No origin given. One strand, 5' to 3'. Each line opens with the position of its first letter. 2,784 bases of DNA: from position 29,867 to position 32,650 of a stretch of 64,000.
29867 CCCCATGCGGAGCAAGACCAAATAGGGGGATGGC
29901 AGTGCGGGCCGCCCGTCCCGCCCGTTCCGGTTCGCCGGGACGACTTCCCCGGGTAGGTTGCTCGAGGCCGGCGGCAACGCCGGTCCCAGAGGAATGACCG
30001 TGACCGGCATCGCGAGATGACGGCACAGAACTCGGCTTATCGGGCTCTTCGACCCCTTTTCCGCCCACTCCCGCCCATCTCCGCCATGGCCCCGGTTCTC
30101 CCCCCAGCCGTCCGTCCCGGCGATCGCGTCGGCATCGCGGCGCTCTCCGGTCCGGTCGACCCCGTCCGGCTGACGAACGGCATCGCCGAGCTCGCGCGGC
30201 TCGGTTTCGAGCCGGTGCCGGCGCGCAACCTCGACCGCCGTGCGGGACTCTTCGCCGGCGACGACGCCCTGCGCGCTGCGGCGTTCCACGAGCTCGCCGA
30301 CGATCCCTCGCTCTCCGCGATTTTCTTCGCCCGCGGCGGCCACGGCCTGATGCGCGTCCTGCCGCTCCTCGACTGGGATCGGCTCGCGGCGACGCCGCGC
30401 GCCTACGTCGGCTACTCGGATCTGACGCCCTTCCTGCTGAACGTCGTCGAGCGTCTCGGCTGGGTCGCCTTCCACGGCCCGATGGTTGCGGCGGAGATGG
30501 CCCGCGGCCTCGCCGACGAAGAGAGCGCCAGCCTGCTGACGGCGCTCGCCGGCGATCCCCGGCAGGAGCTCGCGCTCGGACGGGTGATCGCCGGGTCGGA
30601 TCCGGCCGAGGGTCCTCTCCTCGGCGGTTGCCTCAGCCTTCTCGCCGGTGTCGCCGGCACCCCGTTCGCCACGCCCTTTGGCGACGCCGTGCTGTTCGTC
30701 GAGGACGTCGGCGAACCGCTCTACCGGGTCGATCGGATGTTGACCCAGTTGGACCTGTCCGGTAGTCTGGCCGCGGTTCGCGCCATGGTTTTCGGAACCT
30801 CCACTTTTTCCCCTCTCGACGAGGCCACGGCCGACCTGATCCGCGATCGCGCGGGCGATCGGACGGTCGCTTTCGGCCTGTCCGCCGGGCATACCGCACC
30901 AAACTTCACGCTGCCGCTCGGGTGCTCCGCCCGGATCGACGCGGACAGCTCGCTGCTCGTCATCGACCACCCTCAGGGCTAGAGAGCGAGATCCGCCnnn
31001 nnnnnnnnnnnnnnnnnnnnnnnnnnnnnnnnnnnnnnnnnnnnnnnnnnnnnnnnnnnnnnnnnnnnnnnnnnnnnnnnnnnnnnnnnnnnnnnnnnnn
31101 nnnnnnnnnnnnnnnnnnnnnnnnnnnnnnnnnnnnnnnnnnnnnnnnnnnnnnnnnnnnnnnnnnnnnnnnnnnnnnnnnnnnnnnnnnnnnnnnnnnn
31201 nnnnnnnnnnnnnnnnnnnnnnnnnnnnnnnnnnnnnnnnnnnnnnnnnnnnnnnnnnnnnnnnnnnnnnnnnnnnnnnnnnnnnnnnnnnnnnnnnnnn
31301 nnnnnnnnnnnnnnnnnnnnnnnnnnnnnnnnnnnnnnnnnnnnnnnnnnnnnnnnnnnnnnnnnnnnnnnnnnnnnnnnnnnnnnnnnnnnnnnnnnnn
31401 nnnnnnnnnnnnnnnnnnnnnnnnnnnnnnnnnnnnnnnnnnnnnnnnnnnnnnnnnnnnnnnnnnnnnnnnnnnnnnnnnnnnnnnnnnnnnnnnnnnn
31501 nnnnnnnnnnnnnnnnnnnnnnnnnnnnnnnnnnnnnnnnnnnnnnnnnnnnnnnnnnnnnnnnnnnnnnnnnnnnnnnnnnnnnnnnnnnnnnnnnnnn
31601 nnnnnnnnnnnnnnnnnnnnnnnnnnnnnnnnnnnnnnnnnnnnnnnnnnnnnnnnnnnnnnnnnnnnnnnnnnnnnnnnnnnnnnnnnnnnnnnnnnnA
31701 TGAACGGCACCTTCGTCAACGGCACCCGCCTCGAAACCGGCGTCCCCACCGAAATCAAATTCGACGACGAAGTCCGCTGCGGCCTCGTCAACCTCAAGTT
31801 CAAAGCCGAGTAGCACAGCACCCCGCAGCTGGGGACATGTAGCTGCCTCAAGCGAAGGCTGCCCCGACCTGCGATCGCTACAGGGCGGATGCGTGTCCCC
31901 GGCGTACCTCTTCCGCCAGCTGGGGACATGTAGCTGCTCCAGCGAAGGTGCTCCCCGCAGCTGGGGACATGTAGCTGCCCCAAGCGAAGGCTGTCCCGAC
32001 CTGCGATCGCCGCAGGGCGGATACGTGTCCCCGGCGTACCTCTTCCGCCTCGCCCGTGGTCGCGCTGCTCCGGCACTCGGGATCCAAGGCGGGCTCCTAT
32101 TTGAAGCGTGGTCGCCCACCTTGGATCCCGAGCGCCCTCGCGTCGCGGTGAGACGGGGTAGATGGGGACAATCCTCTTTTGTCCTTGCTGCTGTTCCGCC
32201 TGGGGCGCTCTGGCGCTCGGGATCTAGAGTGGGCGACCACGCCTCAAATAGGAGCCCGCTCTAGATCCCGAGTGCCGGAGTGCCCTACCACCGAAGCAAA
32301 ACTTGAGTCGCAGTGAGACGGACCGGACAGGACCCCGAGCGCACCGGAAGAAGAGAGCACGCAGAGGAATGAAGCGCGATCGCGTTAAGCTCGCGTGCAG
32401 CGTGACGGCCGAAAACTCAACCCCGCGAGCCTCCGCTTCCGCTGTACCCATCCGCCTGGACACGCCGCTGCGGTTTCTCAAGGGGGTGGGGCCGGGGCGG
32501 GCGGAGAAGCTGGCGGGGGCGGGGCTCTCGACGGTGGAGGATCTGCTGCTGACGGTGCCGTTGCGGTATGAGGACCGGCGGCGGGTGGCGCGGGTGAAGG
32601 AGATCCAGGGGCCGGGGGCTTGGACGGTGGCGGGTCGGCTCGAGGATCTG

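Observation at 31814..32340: Highly structured 0.5 kb intergenic region: 92 bp tandem repeats plus a nested long inverted-repeat (MITE-like) element upstream of recG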

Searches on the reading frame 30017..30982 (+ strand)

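Call 13: search_protein_families(library=pfam, proteins=[window:30017-30982:+])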
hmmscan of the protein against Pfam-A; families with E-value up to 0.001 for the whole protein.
window:30017-30982:+ (321 aa): 2 families
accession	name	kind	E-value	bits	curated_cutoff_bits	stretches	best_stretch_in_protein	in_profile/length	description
PF02016.21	Peptidase_S66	-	4.4e-30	104.7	25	1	38-154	1-121/121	LD-carboxypeptidase N-terminal domain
PF17676.7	Peptidase_S66C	-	9.3e-28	97.7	23.7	1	198-307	1-120/120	LD-carboxypeptidase C-terminal domain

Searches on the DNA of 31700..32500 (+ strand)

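Call 8: search_rna_families(source=window, start=31700, end=32500, threshold=evalue, max_evalue=10)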
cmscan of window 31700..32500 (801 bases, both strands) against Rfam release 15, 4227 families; matches with E-value up to 10: 7.
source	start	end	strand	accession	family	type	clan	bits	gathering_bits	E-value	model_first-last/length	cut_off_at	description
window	32211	32277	+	RF00892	mir-551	Gene; miRNA;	-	32.5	51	2.7e-05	1-74/74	no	mir-551 microRNA precursor family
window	32207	32284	+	RF03767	mir-3432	Gene; miRNA;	-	26.8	80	0.0056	1-78/78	no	mir-3432 microRNA precursor family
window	32210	32278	+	RF03525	mir-1343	Gene; miRNA;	-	19.7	51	1.8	1-82/82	no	mir-1343 microRNA precursor family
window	32204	32281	-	RF03767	mir-3432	Gene; miRNA;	-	19.5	80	0.56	1-78/78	no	mir-3432 microRNA precursor family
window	32210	32278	-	RF03525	mir-1343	Gene; miRNA;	-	19.3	51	2.3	1-82/82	no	mir-1343 microRNA precursor family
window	32070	32138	-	RF04062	MIR949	Gene; miRNA;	-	17.6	100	2.3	1-106/106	no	MIR949 microRNA precursor family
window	31811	31900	-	RF01681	P4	Gene; sRNA;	-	9.8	37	7.4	1-215/215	no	Pseudomonas sRNA P4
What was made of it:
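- On Known structured RNA family (Rfam 15): The only hits are microRNA-precursor models well below their gathering scores, which is generic long-hairpin noise (call 8).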

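Call 42: build_rna_model(alignment_id=A3)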
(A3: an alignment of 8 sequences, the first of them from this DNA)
Model R1 built from alignment A3 (8 sequences, 95 columns); structure: RNAalifold consensus.
model positions 94; base pairs 30; branch points 0; effective number of sequences 0.86; information 0.608 bits per position. Calibrated on 0.2 Mb of random sequence (short: E-values are rough).
structure used (alignment columns):
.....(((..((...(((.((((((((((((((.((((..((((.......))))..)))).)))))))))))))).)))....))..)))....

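Call 43: build_rna_model(alignment_id=A4)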
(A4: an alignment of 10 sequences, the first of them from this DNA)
Model R2 built from alignment A4 (10 sequences, 92 columns); structure: RNAalifold consensus.
model positions 88; base pairs 20; branch points 0; effective number of sequences 1.72; information 0.647 bits per position. Calibrated on 0.2 Mb of random sequence (short: E-values are rough).
structure used (alignment columns):
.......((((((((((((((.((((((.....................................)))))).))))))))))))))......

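Call 44: search_with_rna_model(model_id=R1, sources=[window, L013, L099, L100, L101, L102, L103, L104, L105, L106, L107, L108, L109, L110, L018, L036, L090], max_evalue=1)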
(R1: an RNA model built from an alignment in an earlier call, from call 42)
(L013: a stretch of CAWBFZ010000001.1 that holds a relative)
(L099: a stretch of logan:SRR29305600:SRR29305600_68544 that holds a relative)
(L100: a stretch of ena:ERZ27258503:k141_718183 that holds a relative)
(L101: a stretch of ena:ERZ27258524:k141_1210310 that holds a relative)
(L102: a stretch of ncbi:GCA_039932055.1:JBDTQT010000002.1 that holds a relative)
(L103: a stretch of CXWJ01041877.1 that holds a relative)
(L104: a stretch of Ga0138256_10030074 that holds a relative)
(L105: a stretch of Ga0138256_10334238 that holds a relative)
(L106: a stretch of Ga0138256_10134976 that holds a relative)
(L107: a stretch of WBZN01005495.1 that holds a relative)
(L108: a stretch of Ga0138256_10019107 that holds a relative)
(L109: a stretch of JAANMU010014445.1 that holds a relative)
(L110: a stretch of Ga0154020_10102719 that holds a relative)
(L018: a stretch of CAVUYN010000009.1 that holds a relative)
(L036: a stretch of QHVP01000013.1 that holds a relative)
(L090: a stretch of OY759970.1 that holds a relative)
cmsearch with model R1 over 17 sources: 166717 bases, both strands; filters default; matches with E-value up to 1: 19.
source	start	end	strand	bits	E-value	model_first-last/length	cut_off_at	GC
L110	1380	1473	+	114.7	1.3e-26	1-94/94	no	0.68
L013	6068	6161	-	114.5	1.4e-26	1-94/94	no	0.7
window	32057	32150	+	114.2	1.7e-26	1-94/94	no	0.69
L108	54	147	+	113.3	2.9e-26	1-94/94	no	0.7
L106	1993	2086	+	104.4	5.8e-24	1-94/94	no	0.65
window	32198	32290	-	103.7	8.5e-24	1-94/94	no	0.67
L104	1330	1422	-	100.5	5.7e-23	1-94/94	no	0.63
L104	49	142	+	94.2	2.4e-21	1-94/94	no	0.72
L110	2733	2802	-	69.7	4.9e-15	25-94/94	5'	0.64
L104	50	143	-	67.4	1.9e-14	1-94/94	no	0.71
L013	6067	6160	+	66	4.3e-14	1-94/94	no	0.71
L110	1381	1474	-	61.3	7e-13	1-94/94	no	0.69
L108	55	148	-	61.1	7.9e-13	1-94/94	no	0.7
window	32058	32151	-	60.8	9.4e-13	1-94/94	no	0.69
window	32197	32290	+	59.8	1.7e-12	1-94/94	no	0.67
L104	1329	1422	+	56.2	1.4e-11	1-94/94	no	0.64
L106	1994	2087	-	49.7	6.7e-10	1-94/94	no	0.65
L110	2732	2802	+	34.8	4.4e-06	1-71/94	3'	0.65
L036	5295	5388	-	14.4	0.78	1-94/94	no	0.74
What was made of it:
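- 32057..32150 (+): HP element, copy A. It is a 94-nt palindrome with a ~30-bp stem and the conserved 19-nt loop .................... Covariance model R1 scores 114.2 bits, E 1.7e-26 (call 44).
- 32198..32290 (-): HP element, copy B, in the opposite orientation to copy A. R1 scores 103.7 bits on the - strand (call 44).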

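Call 45: search_with_rna_model(model_id=R2, sources=[window, L013, L099, L100, L101, L102, L103, L104, L105, L106, L107, L108, L109, L110, L018, L036, L090], max_evalue=1)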
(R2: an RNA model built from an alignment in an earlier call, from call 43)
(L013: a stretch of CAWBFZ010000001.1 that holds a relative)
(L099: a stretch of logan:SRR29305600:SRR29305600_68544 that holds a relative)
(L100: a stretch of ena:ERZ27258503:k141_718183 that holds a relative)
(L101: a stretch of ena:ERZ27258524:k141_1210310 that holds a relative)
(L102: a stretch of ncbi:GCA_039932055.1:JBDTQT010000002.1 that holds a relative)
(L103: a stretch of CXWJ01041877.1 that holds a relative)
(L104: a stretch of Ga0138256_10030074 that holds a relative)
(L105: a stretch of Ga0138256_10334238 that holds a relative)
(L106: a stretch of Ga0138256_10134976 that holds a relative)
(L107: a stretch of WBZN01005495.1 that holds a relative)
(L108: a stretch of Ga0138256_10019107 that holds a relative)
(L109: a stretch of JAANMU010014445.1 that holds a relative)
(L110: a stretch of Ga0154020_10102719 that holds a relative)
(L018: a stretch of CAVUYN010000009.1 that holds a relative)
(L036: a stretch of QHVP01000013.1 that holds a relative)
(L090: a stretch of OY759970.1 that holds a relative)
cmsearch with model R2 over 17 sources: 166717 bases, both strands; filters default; matches with E-value up to 1: 28.
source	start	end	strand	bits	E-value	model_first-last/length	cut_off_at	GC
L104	1187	1275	-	101.6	9.6e-20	1-88/88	no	0.71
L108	211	300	+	100.8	1.4e-19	1-88/88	no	0.68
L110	1273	1360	+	99.2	3.2e-19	1-88/88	no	0.67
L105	1025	1112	+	99.2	3.3e-19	1-88/88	no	0.69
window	31954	32041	+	97.9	6.1e-19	1-88/88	no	0.69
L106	1901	1988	+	96.7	1.1e-18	1-88/88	no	0.69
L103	966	1054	-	96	1.6e-18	1-88/88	no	0.7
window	31822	31909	+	94.2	4e-18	1-88/88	no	0.68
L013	6174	6261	-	94.1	4.1e-18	1-88/88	no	0.62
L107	1977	2065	-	90.2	2.9e-17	1-88/88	no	0.71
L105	1157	1244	+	87.6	1.1e-16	1-88/88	no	0.67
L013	5920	6007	-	85.1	3.8e-16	1-88/88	no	0.73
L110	1279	1354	-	38.6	5e-06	7-82/88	no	0.67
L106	1907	1982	-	36.4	1.5e-05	7-82/88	no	0.68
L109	542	613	+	35.2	2.9e-05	1-88/88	no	0.72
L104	1193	1269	+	34.7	3.6e-05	7-82/88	no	0.71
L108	217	294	-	33.7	6.1e-05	7-82/88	no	0.67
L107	1983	2059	+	33.3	7.3e-05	7-82/88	no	0.7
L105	1031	1106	-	32.9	9.2e-05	7-82/88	no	0.7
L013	6180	6255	+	32.4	0.00012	7-82/88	no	0.63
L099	4422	4482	+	29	0.00064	1-61/88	3'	0.52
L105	1248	1277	+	25.9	0.003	1-30/88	3'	0.67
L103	972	1048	+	25.8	0.0031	7-82/88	no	0.7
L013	5926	6001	+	24.8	0.0054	7-82/88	no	0.76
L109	563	613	-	19.4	0.079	1-88/88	no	0.75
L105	1164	1237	-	17.3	0.23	8-81/88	no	0.68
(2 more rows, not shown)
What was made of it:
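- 31822..31909 (+): U element, copy 1. It is an ~88-nt hairpin with a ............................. basal stem. Covariance model R2 scores 94.2 bits, E 4e-18 (call 45).
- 31954..32041 (+): U element, copy 2. R2 scores 97.9 bits, E 6e-19 (call 45).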

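Call 49: search_with_rna_model(model_id=R1, sources=[L137], max_evalue=1)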
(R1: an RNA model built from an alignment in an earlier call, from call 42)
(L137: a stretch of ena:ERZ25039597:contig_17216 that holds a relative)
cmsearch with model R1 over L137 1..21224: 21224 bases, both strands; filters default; matches with E-value up to 1: 11.
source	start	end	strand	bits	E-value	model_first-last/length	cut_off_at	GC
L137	11082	11175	-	114.7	1.6e-27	1-94/94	no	0.68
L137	9654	9746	+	101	5.5e-24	1-94/94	no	0.66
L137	19955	20049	+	92.9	6.6e-22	1-94/94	no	0.73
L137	17183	17278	+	92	1.1e-21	1-94/94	no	0.71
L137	14896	14991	+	87.1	2e-20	1-94/94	no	0.7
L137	9654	9747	-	64.6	1.2e-14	1-94/94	no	0.66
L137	11081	11174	+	61.3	8.9e-14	1-94/94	no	0.69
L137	19956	20050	-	56.2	1.8e-12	1-94/94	no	0.72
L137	17184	17279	-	52.8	1.3e-11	1-94/94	no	0.71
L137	14897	14991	-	49.9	7.5e-11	1-94/94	no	0.69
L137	11506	11573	+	17.3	0.018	1-94/94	no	0.74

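Call 50: search_with_rna_model(model_id=R2, sources=[L137], max_evalue=1)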
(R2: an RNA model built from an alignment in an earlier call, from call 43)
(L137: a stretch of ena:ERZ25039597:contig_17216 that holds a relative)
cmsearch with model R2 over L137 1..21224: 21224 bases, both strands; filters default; matches with E-value up to 1: 8.
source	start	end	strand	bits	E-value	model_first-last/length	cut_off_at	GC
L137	11195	11282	-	99.5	3.6e-20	1-88/88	no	0.67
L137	11201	11276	+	38.3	7.6e-07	7-82/88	no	0.67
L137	17308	17388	+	30.3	4.2e-05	1-88/88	no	0.65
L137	20094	20176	+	28.9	8.7e-05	1-88/88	no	0.7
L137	9794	9870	-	26.6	0.00027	1-88/88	no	0.65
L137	9790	9874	+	24.2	0.00092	1-88/88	no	0.67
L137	17308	17391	-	22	0.0027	1-88/88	no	0.67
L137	20094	20177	-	20.3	0.0065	1-88/88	no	0.7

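Call 58: search_with_rna_model(model_id=R1, sources=[L138, L139, L140], max_evalue=1)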
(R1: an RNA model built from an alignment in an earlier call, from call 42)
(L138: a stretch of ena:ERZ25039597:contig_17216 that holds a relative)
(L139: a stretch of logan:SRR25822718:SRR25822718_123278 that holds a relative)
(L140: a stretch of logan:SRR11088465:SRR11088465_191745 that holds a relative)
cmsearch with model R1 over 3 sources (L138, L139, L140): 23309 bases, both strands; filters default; matches with E-value up to 1: 3.
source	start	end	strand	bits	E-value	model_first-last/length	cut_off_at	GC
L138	19707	19799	+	101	6e-24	1-94/94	no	0.66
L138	19707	19800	-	64.6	1.4e-14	1-94/94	no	0.66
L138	2991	3086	-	41.9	9.2e-09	1-94/94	no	0.57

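Call 59: search_with_rna_model(model_id=R2, sources=[L138, L139, L140], max_evalue=1)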
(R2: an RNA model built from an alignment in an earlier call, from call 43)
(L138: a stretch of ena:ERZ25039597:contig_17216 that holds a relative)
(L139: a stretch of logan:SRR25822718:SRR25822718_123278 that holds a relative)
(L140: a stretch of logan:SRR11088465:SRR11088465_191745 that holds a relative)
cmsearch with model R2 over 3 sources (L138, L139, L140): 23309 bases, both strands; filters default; matches with E-value up to 1: 2.
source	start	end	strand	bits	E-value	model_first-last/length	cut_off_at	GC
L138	19847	19923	-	26.6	0.0003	1-88/88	no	0.65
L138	19843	19927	+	24.2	0.001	1-88/88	no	0.67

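Call 72: search_with_rna_model(model_id=R1, sources=[L141, L142, L143], max_evalue=1)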
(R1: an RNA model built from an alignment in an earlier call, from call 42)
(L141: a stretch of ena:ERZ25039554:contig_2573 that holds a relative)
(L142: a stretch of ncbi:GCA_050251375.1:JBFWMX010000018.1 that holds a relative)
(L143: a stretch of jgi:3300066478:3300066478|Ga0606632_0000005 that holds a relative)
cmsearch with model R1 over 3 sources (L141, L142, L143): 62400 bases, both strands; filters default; matches with E-value up to 1: 4.
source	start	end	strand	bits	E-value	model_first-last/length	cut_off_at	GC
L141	10922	11014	-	51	1.2e-10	1-94/94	no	0.74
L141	10921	11013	+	47.5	9.4e-10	1-94/94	no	0.74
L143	17962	18030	-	14.8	0.23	1-94/94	no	0.75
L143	14466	14548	-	13.8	0.42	1-94/94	no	0.72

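Call 73: search_with_rna_model(model_id=R2, sources=[L141, L142, L143], max_evalue=1)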
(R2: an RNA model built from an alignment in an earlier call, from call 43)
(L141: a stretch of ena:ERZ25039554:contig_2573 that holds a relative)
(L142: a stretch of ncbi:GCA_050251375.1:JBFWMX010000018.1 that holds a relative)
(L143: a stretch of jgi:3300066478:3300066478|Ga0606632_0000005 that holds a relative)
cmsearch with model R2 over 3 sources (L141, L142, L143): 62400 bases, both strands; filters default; matches with E-value up to 1: 1.
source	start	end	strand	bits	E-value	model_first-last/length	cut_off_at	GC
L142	7247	7324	-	14.2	0.4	1-88/88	no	0.65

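Call 79: search_with_rna_model(model_id=R1, sources=[window, L013, L104, L106, L108, L110, L137], max_evalue=1e-17, make_alignment=true)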
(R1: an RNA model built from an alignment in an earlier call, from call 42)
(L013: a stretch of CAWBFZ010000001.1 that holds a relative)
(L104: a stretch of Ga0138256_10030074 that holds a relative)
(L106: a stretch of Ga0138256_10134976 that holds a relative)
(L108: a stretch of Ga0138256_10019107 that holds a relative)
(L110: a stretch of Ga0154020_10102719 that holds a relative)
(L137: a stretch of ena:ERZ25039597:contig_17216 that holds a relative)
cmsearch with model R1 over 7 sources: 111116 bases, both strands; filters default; matches with E-value up to 1e-17: 13.
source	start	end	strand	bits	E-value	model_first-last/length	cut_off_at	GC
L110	1380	1473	+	114.7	8.6e-27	1-94/94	no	0.68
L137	11082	11175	-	114.7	8.6e-27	1-94/94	no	0.68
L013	6068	6161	-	114.5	9.5e-27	1-94/94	no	0.7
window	32057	32150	+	114.2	1.1e-26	1-94/94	no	0.69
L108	54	147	+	113.3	1.9e-26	1-94/94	no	0.7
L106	1993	2086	+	104.4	3.9e-24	1-94/94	no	0.65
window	32198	32290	-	103.7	5.6e-24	1-94/94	no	0.67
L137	9654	9746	+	101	2.9e-23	1-94/94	no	0.66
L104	1330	1422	-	100.5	3.8e-23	1-94/94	no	0.63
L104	49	142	+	94.2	1.6e-21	1-94/94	no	0.72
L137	19955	20049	+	92.9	3.5e-21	1-94/94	no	0.73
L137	17183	17278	+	92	5.8e-21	1-94/94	no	0.71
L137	14896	14991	+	87.1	1.1e-19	1-94/94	no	0.7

Alignment A6: 13 matches aligned to the model, 97 columns, each read 5' to 3' on its own strand. Consensus structure (alignment columns), stored with it:
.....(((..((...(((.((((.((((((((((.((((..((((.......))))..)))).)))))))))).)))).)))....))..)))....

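Call 81: search_dna_similar(query=window:31814-32370:+, collection=plasmids, mode=distant, max_rows=8)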
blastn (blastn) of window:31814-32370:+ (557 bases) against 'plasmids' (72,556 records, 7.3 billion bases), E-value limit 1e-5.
No match.

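Call 82: search_dna_similar(query=window:31814-32370:+, collection=phages, mode=distant, max_rows=8)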
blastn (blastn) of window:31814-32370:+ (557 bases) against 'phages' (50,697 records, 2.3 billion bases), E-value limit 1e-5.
No match.
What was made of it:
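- Tried and rejected: Plasmid and phage BLAST gave no match (calls 81, 82).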

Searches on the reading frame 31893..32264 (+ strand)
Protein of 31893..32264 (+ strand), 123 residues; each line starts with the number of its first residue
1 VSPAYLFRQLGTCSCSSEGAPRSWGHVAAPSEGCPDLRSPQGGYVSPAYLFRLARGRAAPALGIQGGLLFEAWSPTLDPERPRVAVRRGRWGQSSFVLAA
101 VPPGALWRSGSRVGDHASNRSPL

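Call 13: search_protein_families(library=pfam, proteins=[window:31893-32264:+])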
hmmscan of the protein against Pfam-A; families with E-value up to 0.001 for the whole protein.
window:31893-32264:+ (123 aa): 0 families
